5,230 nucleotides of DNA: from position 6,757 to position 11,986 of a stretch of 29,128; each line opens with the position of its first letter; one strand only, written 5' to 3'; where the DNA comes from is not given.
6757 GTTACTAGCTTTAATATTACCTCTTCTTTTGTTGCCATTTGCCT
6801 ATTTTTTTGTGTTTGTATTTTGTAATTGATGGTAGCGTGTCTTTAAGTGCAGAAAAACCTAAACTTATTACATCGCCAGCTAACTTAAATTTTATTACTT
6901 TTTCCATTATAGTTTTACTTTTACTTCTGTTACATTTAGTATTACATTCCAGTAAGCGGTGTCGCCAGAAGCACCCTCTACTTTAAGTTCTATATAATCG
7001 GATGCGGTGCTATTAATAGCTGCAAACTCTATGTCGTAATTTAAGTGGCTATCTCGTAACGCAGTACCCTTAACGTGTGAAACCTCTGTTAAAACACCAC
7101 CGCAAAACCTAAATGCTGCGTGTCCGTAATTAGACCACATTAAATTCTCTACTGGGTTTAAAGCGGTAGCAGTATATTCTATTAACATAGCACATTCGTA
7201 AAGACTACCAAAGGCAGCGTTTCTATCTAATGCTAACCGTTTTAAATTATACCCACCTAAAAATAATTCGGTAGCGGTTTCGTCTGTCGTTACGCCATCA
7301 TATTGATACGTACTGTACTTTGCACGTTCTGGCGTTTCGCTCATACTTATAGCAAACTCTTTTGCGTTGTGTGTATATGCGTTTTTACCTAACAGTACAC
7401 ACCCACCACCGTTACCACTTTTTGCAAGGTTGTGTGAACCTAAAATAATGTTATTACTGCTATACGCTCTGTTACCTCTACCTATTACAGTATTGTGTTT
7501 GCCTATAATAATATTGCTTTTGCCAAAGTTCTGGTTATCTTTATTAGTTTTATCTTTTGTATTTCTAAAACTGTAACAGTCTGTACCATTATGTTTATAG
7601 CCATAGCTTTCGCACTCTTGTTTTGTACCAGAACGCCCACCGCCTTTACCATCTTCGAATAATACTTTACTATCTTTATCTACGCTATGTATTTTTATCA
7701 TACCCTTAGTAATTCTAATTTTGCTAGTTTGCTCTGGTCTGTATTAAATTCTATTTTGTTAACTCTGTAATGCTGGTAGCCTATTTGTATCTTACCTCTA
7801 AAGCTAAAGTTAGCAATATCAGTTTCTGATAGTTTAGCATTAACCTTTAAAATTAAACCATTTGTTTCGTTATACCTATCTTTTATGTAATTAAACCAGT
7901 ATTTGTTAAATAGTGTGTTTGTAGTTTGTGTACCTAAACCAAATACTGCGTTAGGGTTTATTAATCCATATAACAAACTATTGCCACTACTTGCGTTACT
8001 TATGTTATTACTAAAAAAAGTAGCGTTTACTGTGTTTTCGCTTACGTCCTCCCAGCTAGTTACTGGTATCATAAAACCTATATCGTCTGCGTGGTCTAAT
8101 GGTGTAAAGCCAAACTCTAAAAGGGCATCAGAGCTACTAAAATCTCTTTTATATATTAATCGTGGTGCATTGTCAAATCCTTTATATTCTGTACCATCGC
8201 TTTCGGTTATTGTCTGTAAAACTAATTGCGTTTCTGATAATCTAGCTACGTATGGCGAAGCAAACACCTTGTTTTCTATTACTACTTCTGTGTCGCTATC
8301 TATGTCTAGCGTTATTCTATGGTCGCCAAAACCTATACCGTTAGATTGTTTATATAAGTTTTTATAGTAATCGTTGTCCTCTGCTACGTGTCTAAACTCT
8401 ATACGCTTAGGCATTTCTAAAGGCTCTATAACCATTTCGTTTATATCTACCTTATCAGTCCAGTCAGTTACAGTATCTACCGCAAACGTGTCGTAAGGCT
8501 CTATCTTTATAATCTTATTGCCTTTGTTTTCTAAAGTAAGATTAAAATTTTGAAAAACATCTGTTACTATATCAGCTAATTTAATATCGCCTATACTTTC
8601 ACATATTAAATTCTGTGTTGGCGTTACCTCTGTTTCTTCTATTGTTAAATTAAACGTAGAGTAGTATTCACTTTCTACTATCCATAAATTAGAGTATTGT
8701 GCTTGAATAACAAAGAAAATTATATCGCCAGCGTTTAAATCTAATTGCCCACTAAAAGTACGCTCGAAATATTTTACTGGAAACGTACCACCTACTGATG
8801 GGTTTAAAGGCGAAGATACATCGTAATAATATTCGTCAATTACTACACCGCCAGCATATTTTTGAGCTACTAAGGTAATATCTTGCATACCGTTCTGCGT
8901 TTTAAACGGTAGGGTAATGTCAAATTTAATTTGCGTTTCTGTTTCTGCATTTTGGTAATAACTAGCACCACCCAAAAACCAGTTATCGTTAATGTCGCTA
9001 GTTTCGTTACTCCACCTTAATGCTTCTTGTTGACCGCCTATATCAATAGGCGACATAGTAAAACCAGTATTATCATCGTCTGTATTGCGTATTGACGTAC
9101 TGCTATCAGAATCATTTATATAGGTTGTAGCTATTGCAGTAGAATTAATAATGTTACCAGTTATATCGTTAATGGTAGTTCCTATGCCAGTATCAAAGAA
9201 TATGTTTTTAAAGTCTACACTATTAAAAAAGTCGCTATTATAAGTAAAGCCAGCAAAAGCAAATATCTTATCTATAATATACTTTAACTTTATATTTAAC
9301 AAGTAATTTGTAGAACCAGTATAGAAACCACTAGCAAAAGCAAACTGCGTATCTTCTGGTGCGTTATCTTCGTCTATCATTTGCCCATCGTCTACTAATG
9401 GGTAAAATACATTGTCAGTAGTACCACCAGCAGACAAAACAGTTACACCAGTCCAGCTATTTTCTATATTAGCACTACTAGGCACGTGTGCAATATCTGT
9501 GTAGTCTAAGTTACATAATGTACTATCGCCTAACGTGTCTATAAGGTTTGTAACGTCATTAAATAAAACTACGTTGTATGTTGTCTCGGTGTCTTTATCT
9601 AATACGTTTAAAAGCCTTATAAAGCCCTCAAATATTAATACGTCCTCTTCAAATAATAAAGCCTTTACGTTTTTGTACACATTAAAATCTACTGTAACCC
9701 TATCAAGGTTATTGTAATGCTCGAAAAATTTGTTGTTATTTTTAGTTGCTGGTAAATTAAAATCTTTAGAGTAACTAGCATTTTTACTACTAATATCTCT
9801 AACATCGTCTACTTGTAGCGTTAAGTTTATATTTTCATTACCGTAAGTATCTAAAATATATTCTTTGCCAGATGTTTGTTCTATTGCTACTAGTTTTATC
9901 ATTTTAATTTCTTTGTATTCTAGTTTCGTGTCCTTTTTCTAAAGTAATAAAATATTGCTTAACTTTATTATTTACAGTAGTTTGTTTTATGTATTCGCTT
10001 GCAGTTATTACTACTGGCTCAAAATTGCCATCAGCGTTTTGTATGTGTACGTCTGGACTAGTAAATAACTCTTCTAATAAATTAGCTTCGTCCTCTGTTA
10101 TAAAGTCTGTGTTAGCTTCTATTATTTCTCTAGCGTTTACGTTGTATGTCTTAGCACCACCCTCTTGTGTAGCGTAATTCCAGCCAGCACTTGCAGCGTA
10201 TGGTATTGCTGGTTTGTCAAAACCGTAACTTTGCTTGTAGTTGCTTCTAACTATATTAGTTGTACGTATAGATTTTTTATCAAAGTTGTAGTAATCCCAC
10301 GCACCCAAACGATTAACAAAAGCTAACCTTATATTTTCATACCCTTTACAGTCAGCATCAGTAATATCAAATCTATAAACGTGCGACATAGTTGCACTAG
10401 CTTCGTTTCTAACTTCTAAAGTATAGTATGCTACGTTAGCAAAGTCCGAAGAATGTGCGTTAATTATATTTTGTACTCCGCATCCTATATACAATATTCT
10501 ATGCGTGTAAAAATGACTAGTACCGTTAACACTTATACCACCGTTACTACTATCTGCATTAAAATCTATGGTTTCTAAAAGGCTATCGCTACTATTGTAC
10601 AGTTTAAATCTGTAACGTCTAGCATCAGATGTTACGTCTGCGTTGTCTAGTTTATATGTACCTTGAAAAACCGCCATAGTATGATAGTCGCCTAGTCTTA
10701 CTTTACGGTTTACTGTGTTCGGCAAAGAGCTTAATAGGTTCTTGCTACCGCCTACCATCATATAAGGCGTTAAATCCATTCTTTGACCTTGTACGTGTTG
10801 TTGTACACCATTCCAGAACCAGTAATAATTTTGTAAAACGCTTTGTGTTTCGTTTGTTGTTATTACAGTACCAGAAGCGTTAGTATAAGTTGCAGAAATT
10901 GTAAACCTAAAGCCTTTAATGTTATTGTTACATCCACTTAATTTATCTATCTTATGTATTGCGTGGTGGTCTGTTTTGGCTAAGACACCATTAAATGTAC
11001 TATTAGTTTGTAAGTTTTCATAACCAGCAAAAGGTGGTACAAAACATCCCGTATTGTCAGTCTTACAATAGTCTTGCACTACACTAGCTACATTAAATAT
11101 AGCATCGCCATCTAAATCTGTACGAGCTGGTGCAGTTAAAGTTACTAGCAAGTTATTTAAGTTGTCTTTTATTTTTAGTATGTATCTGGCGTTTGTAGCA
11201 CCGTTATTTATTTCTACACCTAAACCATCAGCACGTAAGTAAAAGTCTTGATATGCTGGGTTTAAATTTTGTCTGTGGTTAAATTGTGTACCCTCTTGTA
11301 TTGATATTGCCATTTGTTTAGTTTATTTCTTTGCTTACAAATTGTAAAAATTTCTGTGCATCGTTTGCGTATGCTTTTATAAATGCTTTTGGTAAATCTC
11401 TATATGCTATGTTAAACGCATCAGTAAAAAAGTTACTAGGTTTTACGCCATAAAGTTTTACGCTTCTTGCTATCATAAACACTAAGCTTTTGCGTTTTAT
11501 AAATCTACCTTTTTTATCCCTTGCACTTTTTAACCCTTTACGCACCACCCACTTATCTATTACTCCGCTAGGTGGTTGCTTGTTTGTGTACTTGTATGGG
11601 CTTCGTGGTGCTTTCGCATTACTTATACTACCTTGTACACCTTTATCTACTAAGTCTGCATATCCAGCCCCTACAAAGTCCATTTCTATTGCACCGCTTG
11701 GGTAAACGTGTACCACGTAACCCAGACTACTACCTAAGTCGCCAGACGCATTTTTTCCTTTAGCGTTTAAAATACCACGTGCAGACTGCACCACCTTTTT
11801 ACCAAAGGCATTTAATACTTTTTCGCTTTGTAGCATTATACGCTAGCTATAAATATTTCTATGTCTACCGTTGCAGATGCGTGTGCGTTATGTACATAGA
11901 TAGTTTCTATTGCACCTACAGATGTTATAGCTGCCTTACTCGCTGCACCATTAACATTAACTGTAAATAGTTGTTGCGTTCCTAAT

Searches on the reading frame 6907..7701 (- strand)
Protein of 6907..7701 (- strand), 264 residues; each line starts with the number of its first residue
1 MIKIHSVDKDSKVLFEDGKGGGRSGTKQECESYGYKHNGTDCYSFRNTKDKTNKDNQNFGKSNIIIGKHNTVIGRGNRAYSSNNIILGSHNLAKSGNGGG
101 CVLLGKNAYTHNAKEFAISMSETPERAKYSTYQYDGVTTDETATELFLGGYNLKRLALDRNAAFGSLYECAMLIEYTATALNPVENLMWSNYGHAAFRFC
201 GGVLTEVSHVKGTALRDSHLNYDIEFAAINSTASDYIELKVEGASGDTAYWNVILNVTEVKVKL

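Call 8: search_protein_families(library=phrogs, proteins=[window:6907-7701:-], max_evalue=0.01)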
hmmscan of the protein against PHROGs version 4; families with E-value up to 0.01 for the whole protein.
window:6907-7701:- (264 aa): 1 family
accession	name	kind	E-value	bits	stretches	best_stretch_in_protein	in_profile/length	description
phrog_37152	-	unknown function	1.2e-05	26.4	1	123-260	17-161/166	-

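Call 9: search_protein_families(library=pfam, proteins=[window:6907-7701:-], max_evalue=0.01)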
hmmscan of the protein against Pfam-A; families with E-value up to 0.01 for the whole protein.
window:6907-7701:- (264 aa): 0 families

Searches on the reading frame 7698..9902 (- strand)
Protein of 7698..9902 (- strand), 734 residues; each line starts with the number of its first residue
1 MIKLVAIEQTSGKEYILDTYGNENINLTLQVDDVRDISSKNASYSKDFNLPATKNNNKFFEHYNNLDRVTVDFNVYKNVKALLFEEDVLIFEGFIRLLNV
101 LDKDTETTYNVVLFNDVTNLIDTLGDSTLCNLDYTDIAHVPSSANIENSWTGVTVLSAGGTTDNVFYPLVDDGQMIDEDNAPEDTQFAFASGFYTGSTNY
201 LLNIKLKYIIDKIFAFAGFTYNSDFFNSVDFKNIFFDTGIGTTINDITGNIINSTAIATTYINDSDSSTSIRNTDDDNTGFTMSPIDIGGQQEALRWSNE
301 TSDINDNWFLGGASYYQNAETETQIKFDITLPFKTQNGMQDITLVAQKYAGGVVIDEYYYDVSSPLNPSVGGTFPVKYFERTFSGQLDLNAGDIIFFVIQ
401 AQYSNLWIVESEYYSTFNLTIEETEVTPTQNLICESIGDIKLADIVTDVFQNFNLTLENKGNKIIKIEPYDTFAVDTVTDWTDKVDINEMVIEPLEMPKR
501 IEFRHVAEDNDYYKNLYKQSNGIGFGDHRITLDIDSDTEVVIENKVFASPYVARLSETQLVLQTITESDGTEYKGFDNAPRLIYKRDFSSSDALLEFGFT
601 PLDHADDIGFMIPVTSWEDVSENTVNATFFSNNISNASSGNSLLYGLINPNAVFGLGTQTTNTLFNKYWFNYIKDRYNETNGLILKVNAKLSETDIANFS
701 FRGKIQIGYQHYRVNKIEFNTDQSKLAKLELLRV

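Call 8: search_protein_families(library=phrogs, proteins=[window:7698-9902:-], max_evalue=0.01)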
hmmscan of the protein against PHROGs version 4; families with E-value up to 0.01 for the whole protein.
window:7698-9902:- (734 aa): 1 family
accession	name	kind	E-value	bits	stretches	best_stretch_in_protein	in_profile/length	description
phrog_38559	-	unknown function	1.1e-10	41.5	2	13-263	12-257/754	-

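Call 9: search_protein_families(library=pfam, proteins=[window:7698-9902:-], max_evalue=0.01)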
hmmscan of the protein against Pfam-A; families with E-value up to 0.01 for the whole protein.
window:7698-9902:- (734 aa): 0 families

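Call 23: search_dna_similar(query=window:7698-9902:-, collection=phages, mode=protein, max_evalue=0.001, max_rows=15)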
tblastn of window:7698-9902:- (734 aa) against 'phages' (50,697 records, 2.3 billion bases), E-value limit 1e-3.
No match.

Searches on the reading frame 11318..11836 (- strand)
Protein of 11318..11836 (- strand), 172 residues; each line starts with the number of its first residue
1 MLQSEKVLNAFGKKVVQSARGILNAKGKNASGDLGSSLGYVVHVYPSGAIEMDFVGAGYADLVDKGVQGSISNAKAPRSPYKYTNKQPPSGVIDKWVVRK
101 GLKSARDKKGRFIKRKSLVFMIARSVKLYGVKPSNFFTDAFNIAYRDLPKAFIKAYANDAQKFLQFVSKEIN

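Call 8: search_protein_families(library=phrogs, proteins=[window:11318-11836:-], max_evalue=0.01)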
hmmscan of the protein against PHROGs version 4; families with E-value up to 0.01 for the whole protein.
window:11318-11836:- (172 aa): 1 family
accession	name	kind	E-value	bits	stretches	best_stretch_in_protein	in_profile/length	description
phrog_29822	-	unknown function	2.6e-29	103.8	1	4-158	3-154/162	-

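Call 9: search_protein_families(library=pfam, proteins=[window:11318-11836:-], max_evalue=0.01)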
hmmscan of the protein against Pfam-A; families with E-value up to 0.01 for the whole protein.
window:11318-11836:- (172 aa): 0 families
